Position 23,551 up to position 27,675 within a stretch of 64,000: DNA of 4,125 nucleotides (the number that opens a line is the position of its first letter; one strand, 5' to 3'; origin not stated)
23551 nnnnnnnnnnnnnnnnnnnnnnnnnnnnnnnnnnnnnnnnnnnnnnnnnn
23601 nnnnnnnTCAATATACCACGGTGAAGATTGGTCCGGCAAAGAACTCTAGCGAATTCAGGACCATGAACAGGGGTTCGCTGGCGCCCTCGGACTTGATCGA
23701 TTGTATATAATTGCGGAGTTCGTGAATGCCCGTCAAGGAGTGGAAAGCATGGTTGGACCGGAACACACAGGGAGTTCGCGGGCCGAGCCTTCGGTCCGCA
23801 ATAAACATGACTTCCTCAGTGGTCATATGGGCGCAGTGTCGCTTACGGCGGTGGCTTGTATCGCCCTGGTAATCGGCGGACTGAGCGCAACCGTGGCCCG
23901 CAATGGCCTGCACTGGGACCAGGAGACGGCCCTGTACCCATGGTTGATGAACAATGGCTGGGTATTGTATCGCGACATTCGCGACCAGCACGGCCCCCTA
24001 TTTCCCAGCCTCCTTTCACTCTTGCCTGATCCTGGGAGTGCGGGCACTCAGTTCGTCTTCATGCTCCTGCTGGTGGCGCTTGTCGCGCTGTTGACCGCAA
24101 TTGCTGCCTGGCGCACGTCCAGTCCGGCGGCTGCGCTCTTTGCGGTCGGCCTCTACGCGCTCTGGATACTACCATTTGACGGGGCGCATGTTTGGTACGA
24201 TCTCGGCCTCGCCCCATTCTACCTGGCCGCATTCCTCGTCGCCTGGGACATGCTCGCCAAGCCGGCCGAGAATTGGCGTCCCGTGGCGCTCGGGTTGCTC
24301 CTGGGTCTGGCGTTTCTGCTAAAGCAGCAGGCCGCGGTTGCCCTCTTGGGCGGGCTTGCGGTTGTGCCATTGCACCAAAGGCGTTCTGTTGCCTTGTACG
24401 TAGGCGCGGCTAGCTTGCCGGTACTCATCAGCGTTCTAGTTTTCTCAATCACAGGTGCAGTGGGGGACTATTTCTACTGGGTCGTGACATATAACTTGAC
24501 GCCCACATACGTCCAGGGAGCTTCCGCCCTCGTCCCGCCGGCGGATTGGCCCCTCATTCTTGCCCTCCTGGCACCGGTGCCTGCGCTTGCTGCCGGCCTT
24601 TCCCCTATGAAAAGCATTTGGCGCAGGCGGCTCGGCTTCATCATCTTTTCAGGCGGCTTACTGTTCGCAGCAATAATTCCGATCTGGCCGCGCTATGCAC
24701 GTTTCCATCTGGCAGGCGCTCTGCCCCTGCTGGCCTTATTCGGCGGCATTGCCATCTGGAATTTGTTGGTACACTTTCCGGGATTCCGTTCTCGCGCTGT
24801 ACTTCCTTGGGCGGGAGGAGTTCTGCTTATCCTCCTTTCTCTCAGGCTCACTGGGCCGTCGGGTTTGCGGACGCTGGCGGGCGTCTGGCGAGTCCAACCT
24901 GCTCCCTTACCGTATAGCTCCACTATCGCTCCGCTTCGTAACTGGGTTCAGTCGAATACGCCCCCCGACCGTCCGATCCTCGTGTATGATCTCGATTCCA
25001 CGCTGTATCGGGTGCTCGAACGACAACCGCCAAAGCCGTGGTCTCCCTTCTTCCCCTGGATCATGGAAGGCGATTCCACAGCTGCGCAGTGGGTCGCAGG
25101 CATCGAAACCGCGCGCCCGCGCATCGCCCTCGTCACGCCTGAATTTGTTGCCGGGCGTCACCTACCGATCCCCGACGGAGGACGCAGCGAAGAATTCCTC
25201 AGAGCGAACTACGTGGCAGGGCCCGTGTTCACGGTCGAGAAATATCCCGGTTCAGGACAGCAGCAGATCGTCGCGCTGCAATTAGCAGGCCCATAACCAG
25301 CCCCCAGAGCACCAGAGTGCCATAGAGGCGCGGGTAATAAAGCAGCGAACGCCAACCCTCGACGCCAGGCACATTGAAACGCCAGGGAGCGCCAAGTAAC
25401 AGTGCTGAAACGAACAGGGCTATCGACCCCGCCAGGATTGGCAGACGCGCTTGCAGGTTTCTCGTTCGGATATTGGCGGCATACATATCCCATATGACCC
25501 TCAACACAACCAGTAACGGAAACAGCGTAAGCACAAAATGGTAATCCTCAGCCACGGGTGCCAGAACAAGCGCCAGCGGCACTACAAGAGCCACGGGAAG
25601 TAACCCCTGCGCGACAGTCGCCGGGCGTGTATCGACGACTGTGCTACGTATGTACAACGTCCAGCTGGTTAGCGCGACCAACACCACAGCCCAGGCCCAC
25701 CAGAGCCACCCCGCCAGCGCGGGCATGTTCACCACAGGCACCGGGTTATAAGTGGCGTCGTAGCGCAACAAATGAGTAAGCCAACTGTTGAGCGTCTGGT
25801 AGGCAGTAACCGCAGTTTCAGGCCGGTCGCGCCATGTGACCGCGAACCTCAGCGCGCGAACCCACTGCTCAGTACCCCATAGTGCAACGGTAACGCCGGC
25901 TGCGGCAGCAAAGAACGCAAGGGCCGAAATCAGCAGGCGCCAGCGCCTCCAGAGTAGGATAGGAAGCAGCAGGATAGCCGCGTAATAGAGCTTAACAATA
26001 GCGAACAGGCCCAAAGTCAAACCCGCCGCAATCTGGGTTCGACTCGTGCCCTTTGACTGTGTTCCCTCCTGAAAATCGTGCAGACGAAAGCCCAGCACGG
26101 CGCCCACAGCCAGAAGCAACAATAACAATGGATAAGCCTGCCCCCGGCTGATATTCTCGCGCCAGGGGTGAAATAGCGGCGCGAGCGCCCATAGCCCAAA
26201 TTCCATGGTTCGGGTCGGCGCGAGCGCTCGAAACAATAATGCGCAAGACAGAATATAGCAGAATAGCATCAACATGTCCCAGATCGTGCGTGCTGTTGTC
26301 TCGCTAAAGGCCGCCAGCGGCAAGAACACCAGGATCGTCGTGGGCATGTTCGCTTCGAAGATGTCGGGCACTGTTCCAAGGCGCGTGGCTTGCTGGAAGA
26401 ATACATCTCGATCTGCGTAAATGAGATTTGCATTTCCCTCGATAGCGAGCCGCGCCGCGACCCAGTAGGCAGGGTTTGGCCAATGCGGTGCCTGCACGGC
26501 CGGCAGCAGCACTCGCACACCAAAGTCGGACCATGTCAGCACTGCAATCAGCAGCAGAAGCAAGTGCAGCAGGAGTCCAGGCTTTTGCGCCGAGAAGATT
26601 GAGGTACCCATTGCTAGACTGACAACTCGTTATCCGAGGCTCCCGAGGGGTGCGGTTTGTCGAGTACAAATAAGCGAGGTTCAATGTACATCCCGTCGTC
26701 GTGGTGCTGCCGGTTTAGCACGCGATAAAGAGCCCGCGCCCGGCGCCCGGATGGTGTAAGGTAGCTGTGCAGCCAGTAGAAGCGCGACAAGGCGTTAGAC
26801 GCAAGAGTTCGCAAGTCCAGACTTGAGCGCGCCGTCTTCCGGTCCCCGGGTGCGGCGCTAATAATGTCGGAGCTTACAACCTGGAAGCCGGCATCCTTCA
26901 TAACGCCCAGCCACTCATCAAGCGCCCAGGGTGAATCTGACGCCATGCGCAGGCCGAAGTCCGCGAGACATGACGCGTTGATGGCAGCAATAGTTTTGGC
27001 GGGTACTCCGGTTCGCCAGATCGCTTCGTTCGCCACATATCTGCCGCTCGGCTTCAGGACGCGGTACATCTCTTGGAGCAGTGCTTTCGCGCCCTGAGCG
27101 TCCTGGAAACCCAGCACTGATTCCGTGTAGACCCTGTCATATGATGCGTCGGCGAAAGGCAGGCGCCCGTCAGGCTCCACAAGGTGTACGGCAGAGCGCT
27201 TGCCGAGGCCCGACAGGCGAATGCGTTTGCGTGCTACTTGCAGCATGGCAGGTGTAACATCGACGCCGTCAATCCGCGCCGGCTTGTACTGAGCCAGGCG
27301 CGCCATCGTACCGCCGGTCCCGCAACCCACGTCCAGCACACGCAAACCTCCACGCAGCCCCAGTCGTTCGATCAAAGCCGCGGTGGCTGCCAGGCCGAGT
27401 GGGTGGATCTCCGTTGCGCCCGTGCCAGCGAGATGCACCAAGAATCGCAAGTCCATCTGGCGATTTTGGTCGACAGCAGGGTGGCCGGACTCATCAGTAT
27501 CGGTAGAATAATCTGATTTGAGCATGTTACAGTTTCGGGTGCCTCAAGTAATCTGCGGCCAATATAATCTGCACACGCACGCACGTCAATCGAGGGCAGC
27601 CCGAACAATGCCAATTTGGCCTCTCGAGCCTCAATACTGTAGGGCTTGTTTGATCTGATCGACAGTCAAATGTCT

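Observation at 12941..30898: Envelope glycan locus built almost entirely from GT-C (lipid-linked-sugar dependent) membrane glycosyltransferases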

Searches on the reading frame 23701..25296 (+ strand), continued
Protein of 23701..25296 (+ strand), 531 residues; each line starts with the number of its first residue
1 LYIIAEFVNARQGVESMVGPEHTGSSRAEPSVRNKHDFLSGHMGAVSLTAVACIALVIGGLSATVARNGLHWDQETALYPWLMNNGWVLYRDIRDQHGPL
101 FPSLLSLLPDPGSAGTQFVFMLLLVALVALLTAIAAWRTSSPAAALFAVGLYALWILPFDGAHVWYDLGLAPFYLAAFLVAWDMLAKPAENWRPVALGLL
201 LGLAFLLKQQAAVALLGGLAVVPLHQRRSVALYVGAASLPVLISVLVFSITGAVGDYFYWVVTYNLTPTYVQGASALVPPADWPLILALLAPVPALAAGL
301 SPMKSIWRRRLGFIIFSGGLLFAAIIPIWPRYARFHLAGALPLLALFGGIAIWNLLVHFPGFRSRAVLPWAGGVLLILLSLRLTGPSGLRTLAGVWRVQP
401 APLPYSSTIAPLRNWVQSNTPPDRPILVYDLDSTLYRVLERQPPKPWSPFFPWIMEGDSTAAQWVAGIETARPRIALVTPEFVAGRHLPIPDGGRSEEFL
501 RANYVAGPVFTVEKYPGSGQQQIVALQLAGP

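Call 94: list_cluster_members(proteins=[P0021, P0023, P0041, P0044, P0060, P0081, P0095, P0121, P0147, P0166])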
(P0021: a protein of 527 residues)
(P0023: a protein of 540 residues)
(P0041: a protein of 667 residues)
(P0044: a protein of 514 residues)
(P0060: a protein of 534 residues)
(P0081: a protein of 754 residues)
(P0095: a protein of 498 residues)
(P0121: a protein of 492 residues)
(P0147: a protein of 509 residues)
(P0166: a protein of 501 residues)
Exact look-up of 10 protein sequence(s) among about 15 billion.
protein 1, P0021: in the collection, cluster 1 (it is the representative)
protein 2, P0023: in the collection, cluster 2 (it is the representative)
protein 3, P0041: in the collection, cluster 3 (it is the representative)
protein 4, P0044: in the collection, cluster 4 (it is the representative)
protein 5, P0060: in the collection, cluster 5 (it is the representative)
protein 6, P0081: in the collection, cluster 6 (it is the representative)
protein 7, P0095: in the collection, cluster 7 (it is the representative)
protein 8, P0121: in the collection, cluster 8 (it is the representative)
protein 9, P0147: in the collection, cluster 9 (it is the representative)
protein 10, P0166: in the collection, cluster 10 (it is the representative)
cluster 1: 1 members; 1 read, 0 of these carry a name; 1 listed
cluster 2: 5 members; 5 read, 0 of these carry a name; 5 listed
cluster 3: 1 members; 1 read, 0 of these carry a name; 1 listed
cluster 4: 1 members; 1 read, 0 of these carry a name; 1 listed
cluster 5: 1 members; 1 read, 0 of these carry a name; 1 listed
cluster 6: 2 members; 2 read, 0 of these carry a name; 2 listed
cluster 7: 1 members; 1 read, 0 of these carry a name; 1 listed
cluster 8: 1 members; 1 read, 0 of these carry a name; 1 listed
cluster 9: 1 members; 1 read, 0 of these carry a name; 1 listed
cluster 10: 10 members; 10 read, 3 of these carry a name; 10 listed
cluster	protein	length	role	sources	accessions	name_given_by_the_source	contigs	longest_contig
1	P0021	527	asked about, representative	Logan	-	-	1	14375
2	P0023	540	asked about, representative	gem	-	-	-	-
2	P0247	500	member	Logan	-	-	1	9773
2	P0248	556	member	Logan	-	-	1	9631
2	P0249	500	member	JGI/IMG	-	-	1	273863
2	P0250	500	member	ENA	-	-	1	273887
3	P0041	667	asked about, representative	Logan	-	-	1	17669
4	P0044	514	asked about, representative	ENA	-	-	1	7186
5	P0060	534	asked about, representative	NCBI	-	-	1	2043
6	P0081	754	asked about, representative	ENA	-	-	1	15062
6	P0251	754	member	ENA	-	-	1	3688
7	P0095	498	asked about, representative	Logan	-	-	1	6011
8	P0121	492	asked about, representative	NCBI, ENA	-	-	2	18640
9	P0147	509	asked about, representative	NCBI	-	-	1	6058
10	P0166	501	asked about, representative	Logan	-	-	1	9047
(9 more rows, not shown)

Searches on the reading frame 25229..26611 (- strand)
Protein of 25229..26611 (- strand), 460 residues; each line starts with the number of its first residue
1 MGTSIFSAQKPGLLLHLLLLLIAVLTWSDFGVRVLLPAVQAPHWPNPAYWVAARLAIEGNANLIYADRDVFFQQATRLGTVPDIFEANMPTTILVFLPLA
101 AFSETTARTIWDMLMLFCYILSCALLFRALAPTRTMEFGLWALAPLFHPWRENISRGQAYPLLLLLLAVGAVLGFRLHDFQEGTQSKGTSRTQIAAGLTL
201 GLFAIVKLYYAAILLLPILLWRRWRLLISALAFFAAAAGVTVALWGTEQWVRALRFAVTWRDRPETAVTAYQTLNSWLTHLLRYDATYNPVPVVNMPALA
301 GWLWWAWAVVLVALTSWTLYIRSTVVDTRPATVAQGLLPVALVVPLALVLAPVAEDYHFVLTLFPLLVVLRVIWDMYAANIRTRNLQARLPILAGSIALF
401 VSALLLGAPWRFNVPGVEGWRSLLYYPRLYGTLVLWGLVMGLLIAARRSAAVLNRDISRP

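Call 4: search_protein_families(library=pfam, proteins=[window:25229-26611:-], max_evalue=0.01)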
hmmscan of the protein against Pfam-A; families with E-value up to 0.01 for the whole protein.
window:25229-26611:- (460 aa): 1 family
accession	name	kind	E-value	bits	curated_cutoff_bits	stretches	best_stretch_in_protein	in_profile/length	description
PF09594.16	GT87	-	7.8e-16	59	25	1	90-342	5-234/237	Glycosyltransferase family 87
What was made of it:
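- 25229..26611 (-): GT87-family (PimE-like) GT-C enzyme, intact. PF09594 E 7.8e-16, 59 bits against a cut-off of 25, covering profile positions 5-234 of 237 (call 4).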

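Call 8: search_protein_families(library=ncbifam, proteins=[window:25229-26611:-], max_evalue=0.1)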
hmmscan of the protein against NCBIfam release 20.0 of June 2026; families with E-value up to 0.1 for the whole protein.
window:25229-26611:- (460 aa): 0 families

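Call 10: find_encoding_contigs(protein=window:25229-26611:-, flank=10000, max_places=6)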
Protein window:25229-26611:- (460 aa): no gene with exactly this product is on record in the collection.
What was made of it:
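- Tried and rejected: Exact look-up of the GT87 protein: not on record (call 10).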

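Call 27: search_solved_structures(query=window:25229-26611:-, max_evalue=1)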
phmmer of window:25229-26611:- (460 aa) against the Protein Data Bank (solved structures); distinct sequences matched with E-value up to 1: 0.

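Call 93: search_solved_structures(query=A4, max_evalue=10, show_alignments=1)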
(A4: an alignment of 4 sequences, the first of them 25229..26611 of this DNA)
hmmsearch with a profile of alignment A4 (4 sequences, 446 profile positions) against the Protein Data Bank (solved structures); distinct sequences matched with E-value up to 10: 0.
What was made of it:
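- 25229..26611 (-): No sequence match to solved PimE (calls 27, 93).
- On GT87 (PimE-type polyprenyl-phosphate-mannose mannosyltransferases; tested for 25229-26611): Neither single-sequence nor profile searches hit PimE in the PDB (calls 27, 93).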

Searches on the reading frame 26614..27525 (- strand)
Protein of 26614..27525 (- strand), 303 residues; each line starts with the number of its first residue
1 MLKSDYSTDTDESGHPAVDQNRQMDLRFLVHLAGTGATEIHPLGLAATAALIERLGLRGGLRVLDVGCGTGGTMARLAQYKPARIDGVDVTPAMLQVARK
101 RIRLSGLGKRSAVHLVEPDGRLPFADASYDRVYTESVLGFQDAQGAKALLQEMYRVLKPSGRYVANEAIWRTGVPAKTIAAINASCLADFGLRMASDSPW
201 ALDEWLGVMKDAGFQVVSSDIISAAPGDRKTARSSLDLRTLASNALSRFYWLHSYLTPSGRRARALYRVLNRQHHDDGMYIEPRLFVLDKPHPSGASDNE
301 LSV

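Call 4: search_protein_families(library=pfam, proteins=[window:26614-27525:-], max_evalue=0.01)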
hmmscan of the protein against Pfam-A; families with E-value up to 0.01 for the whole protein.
window:26614-27525:- (303 aa): 14 families
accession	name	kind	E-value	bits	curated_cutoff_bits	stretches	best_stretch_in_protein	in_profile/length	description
PF13649.12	Methyltransf_25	-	3.7e-20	72.9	27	1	63-161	1-97/97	Methyltransferase domain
PF08241.18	Methyltransf_11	-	4.3e-19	69.4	21.2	1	64-164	1-94/95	Methyltransferase domain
PF13847.12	Methyltransf_31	-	9.4e-17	61.5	27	1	58-169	2-113/145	Methyltransferase domain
PF01209.24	Ubie_methyltran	-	2.6e-15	56.9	20.1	1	53-167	41-153/233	ubiE/COQ5 methyltransferase family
PF08242.18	Methyltransf_12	-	1.6e-14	54.8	30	1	64-162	1-97/98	Methyltransferase domain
PF13489.12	Methyltransf_23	-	4e-09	36.9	27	1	49-218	10-163/164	Methyltransferase domain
PF01135.25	PCMT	-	1.2e-08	35.4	20.3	1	48-135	62-149/210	Protein-L-isoaspartate(D-aspartate) O-methyltransferase (PCMT)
PF02353.26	CMAS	-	2.2e-07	30.9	27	1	50-164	53-163/273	Mycolic acid cyclopropane synthetase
PF05175.20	MTS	-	5.4e-06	26.6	23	1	47-136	19-106/170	Methyltransferase small domain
PF01728.25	FtsJ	-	0.00025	21.5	24.1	1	51-100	12-65/181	FtsJ-like methyltransferase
PF00891.24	Methyltransf_2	-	0.00061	19.6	22.3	1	50-175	53-174/210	O-methyltransferase domain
PF07021.18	MetW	-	0.003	17.6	21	1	57-158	11-103/193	Methionine biosynthesis protein MetW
PF05401.17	NodS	-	0.0076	16.5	24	1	61-165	45-144/201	Nodulation protein S (NodS)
PF06325.19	PrmA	-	0.0085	16.1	22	0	52-117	155-219/296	Ribosomal protein L11 methyltransferase (PrmA)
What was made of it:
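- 26614..27525 (-): MT2: soluble SAM methyltransferase. Methyltransf_25 E 3.7e-20 and Methyltransf_11 E 4e-19 (call 4).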

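Call 59: search_protein_families(library=ncbifam, proteins=[window:26614-27525:-], max_evalue=0.001)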
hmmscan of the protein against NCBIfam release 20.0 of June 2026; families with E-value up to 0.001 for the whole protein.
window:26614-27525:- (303 aa): 53 families (the best 25 are shown)
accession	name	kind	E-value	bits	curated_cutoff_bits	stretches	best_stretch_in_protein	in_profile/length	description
NF045667.1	MTase_DVU1556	equivalog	2.5e-22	79.4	155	1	40-217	3-163/213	DVU_1556 family methyltransferase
NF043040.1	corrin_prot_MT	hypoth_equivalog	1.3e-19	70.5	180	1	59-219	41-201/216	corrinoid protein-associated methyltransferase CpaM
TIGR01934.1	MenG_MenH_UbiE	subfamily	1.4e-18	67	158.35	1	51-168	31-144/223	ubiquinone/menaquinone biosynthesis methyltransferase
NF047649.1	MTase_UXPK_star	exception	1.6e-14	53.6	460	1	58-180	76-196/283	methyltransferase/UXPK-star double selenoprotein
NF001241.0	PRK00216.1-2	equivalog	2.4e-14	53.5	327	1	51-168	43-150/231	demethylmenaquinone methyltransferase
NF001244.0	PRK00216.1-5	equivalog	4.1e-14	52.4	216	1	53-169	42-157/236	bifunctional demethylmenaquinone methyltransferase/2-methoxy-6-polyprenyl-1,4-benzoquinol methylase UbiE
NF001240.0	PRK00216.1-1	equivalog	2.4e-12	46.4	378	1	52-167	56-170/251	bifunctional demethylmenaquinone methyltransferase/2-methoxy-6-polyprenyl-1,4-benzoquinol methylase UbiE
NF045825.1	FAmtase_mtf2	equivalog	4.9e-12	45.6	400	1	60-196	59-183/248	fatty-acid O-methyltransferase Mtf2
NF052510.1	methyltran_MpqE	exception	9.5e-12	44.8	335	1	57-166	44-152/234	methyl-plastoquinone biosynthesis methyltransferase MpqE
NF041536.1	ArsM_DUF2284_UU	exception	9.5e-12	44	575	1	58-172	75-187/459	arsenite methyltransferase/DUF2284 domain selenoprotein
TIGR02752.1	MenG_heptapren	equivalog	1.1e-11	44.7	419.85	1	53-167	39-151/231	demethylmenaquinone methyltransferase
NF008823.0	PRK11873.1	subfamily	1.3e-11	44.5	263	1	57-189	75-207/272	arsenite methyltransferase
NF041537.1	ArsM_AhpD_UU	exception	1.8e-11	43.5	510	1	58-185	75-200/345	arsenite methyltransferase/AhpD domain selenoprotein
NF001242.0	PRK00216.1-3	equivalog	2.9e-11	43.3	351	1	61-165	72-175/258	bifunctional demethylmenaquinone methyltransferase/2-methoxy-6-polyprenyl-1,4-benzoquinol methylase UbiE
NF001243.0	PRK00216.1-4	equivalog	2.9e-11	43.2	235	1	52-167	40-153/237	demethylmenaquinone methyltransferase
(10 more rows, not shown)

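Call 82: find_encoding_contigs(protein=window:26614-27525:-, flank=6000, max_places=4)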
Protein window:26614-27525:- (303 aa): 1 contig read that carries it; 1 place shown.
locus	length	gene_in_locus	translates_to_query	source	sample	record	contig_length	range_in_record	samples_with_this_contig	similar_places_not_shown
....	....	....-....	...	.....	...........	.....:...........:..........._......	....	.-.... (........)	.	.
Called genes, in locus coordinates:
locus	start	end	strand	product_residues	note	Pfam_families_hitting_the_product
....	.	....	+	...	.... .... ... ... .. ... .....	?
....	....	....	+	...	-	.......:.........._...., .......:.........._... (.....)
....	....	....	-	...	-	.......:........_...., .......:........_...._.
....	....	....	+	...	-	-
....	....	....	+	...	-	-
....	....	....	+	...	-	-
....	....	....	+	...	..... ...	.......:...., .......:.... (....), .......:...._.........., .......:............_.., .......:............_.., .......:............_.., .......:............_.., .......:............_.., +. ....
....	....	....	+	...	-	?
